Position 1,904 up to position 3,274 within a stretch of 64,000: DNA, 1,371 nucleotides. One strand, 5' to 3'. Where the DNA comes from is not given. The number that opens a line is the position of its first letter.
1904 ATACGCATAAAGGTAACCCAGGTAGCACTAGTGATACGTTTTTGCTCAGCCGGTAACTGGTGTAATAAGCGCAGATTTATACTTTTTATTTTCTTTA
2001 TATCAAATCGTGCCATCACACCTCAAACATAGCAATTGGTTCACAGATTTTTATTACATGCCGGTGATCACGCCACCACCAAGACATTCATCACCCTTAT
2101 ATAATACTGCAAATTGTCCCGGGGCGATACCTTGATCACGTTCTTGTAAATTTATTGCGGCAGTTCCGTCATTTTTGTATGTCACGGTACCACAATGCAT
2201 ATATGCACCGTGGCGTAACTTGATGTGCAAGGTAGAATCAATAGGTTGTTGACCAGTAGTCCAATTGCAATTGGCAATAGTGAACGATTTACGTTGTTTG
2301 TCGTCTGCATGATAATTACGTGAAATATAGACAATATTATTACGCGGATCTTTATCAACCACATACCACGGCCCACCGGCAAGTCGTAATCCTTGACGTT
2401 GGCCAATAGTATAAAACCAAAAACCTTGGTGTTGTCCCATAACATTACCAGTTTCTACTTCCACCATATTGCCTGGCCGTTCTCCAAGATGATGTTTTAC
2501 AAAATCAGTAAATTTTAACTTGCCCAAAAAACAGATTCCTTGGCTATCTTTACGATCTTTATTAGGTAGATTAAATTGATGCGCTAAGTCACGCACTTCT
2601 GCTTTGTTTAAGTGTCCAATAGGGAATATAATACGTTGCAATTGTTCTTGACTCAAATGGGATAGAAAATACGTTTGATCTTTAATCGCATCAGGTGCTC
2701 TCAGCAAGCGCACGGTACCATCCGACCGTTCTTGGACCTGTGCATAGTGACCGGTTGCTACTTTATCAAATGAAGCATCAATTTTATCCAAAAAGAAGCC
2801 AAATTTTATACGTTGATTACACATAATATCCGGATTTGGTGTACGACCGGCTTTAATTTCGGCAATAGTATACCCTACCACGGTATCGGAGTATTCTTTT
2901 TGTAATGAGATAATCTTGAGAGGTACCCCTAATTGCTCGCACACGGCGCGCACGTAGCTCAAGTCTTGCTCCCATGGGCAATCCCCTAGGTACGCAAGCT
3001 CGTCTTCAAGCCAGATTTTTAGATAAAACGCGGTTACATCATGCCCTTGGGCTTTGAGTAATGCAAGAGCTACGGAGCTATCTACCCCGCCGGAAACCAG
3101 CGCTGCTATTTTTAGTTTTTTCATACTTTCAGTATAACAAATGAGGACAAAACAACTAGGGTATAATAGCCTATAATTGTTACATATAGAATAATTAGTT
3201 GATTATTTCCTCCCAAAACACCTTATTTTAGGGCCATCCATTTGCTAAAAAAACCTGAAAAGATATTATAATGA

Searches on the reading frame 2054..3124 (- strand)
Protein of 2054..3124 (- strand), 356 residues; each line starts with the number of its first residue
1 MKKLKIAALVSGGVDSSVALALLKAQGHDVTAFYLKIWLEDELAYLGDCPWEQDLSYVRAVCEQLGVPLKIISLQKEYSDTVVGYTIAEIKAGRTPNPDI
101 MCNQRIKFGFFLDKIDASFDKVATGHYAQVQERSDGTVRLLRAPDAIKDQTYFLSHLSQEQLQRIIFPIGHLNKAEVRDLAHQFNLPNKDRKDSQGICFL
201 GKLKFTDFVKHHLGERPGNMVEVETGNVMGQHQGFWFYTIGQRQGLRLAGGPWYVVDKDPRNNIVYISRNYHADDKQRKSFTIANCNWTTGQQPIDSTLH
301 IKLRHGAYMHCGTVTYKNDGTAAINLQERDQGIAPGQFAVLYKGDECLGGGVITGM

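Call 57: search_protein_families(library=pfam, proteins=[window:2054-3124:-], max_evalue=0.00001)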
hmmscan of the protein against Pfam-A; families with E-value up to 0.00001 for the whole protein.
window:2054-3124:- (356 aa): 3 families
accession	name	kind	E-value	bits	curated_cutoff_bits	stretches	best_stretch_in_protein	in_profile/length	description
PF03054.22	tRNA_Me_trans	-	6e-76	255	20.6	1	5-202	2-202/202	tRNA methyl transferase HUP domain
PF20259.3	tRNA_Me_trans_M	-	5.6e-27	93.5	27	1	207-269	2-66/66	tRNA methyl transferase PRC-barrel domain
PF20258.4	tRNA_Me_trans_C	-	2.9e-19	69.6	20.6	1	279-353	2-77/77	Aminomethyltransferase beta-barrel domain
